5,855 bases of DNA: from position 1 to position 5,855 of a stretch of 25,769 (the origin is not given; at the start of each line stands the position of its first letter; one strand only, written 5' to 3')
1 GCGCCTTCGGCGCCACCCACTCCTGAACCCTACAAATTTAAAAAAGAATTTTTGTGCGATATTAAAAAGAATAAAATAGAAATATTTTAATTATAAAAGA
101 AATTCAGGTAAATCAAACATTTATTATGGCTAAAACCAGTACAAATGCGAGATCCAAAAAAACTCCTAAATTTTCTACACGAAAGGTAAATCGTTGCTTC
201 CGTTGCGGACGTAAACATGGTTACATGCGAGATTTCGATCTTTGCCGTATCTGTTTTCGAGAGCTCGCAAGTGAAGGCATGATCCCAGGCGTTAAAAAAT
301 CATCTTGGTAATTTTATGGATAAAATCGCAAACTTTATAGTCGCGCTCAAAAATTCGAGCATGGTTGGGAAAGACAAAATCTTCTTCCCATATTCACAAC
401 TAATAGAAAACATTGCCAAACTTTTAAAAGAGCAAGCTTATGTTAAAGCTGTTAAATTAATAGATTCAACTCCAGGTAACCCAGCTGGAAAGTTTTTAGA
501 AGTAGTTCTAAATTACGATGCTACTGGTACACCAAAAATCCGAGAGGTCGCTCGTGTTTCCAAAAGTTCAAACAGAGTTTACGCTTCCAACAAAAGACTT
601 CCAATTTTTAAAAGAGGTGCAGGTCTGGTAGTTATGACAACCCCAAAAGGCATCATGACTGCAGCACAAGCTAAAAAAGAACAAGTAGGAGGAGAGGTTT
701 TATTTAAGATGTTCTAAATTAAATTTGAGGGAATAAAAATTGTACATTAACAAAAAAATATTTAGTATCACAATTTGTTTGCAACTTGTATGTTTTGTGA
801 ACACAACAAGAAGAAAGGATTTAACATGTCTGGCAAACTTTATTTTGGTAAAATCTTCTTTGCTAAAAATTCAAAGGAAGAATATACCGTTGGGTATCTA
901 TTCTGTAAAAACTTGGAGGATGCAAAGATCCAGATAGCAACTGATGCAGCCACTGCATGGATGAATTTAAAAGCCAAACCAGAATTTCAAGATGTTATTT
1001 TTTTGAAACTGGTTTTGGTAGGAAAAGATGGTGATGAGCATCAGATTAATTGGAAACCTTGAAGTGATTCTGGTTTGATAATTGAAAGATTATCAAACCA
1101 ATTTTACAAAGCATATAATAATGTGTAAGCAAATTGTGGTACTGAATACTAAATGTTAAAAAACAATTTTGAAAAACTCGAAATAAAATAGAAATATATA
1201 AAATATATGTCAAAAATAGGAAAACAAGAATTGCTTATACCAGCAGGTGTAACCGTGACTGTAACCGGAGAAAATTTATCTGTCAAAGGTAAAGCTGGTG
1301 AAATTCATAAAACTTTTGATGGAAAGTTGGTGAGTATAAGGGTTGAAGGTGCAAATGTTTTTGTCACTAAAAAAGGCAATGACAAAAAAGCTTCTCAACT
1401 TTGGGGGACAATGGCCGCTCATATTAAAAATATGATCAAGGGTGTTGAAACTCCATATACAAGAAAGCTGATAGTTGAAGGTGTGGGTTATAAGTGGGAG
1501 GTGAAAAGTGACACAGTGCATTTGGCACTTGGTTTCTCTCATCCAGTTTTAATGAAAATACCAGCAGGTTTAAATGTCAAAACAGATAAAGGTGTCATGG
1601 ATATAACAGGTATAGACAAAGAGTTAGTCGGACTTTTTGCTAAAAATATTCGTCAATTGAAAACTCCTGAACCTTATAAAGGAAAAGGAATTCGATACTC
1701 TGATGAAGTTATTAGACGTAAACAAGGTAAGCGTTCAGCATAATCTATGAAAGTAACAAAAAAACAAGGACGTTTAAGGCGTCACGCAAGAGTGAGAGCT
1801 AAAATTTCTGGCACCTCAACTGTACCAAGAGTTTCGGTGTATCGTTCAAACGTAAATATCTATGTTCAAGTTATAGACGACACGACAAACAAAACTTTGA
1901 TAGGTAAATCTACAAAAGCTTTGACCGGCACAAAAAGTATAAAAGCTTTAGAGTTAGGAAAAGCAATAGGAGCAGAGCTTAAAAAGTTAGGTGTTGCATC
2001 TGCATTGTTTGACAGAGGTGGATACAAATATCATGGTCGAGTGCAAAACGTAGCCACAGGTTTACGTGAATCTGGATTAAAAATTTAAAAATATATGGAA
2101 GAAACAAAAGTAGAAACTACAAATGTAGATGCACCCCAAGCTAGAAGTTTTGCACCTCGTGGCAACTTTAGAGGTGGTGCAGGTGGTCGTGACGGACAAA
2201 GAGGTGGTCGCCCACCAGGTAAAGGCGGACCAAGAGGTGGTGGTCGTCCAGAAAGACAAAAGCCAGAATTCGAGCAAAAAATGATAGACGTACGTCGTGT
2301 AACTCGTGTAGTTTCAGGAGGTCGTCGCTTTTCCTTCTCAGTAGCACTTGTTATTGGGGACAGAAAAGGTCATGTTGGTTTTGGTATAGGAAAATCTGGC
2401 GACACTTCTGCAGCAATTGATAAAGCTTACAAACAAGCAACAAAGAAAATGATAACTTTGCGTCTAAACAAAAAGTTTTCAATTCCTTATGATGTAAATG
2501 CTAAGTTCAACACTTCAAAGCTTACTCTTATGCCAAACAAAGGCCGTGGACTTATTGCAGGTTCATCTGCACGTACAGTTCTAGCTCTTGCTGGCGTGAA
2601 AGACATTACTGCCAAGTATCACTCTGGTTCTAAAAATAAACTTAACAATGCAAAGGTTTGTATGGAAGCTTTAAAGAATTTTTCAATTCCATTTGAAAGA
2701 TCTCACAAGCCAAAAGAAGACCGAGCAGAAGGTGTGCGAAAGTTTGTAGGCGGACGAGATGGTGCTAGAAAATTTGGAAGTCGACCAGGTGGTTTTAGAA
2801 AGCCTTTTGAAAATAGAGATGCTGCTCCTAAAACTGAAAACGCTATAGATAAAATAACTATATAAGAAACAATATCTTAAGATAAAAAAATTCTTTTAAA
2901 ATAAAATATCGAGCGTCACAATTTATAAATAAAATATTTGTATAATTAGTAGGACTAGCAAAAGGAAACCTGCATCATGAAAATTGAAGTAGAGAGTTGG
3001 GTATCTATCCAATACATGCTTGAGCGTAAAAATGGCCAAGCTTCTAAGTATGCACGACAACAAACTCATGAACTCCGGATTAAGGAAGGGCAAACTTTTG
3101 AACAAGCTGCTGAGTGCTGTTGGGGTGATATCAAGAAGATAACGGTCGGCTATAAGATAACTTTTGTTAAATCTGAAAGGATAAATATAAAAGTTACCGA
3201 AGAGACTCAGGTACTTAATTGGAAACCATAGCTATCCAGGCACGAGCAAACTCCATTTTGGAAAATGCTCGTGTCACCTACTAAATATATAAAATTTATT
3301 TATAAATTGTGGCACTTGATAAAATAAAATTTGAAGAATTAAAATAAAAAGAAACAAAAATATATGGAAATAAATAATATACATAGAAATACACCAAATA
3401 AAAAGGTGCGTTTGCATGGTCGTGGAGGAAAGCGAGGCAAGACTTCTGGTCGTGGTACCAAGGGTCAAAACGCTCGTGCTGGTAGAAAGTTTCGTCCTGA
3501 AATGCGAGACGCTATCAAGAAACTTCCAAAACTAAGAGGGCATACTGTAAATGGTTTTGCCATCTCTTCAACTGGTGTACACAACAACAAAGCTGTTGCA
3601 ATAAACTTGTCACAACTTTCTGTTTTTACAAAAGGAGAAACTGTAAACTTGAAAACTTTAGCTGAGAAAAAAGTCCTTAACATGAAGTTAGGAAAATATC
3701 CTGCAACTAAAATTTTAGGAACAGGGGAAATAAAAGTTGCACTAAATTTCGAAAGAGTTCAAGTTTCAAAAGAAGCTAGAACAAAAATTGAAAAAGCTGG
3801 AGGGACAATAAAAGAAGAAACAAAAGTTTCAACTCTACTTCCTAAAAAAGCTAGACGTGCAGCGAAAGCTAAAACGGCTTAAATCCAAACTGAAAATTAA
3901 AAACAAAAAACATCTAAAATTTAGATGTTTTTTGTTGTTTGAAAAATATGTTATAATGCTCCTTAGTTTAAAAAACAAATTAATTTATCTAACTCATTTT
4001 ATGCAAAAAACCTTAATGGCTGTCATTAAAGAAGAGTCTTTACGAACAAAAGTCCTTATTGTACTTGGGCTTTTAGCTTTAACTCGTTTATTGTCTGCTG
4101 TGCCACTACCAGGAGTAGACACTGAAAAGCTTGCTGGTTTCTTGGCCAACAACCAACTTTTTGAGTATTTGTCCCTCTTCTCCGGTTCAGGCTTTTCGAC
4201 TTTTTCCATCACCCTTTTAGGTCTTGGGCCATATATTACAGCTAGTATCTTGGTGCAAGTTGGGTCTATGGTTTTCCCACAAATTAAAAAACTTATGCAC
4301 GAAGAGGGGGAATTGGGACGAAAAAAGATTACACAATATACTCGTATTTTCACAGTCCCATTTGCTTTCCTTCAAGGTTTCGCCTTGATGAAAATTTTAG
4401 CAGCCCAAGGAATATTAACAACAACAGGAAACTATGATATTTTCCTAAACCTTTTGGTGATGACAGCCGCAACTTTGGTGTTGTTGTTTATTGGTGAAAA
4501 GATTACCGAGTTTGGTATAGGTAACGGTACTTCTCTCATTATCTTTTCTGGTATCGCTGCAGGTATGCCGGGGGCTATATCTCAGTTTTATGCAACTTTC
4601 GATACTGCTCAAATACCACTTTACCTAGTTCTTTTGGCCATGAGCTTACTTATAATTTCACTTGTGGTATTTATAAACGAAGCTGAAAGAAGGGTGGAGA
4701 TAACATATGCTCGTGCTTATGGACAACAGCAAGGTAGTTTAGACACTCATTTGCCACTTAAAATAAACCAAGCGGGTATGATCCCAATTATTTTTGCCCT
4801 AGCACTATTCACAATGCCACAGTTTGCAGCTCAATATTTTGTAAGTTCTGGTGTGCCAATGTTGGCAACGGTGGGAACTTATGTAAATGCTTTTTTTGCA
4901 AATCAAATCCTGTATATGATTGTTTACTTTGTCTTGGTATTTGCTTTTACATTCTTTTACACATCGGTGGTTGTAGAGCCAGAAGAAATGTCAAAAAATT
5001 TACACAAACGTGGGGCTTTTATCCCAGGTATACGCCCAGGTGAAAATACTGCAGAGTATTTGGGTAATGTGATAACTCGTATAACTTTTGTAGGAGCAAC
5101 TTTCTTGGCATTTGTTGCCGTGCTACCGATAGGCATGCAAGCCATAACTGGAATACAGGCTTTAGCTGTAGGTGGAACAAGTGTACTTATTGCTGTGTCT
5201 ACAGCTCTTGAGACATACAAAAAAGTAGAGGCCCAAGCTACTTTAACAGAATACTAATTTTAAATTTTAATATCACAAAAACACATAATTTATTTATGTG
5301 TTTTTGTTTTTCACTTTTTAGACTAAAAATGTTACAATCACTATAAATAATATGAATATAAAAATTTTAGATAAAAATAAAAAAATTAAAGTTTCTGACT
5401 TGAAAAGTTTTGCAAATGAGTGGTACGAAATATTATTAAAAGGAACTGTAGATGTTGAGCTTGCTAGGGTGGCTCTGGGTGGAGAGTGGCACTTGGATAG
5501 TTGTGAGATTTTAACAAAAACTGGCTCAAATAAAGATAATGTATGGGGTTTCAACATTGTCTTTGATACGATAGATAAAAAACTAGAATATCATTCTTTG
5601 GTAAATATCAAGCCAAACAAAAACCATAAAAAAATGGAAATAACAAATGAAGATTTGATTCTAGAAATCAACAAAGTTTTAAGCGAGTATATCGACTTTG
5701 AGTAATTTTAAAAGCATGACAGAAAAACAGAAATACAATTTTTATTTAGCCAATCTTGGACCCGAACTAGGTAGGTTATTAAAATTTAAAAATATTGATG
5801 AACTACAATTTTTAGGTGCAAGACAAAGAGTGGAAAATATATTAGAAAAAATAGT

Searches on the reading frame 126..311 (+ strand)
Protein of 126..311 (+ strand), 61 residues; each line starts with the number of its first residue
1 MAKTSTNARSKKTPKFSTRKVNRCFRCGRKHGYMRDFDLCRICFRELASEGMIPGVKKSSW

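Call 106: search_protein_families(library=pfam, proteins=[window:126-311:+], max_evalue=0.01)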
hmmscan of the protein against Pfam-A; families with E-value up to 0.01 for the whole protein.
window:126-311:+ (61 aa): 1 family
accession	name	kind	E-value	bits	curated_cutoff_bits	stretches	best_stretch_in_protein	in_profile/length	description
PF00253.27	Ribosomal_S14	-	1e-24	86.4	27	1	11-60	3-54/54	Ribosomal protein S14p/S29e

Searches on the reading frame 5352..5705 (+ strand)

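Call 106: search_protein_families(library=pfam, proteins=[window:5352-5705:+], max_evalue=0.01)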
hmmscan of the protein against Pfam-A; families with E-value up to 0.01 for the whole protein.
window:5352-5705:+ (117 aa): 1 family
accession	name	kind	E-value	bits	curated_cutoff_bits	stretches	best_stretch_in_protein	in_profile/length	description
PF18924.5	DUF5674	-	2.9e-16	59.9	27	1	11-109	6-105/109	Protein of unknown function (DUF5674)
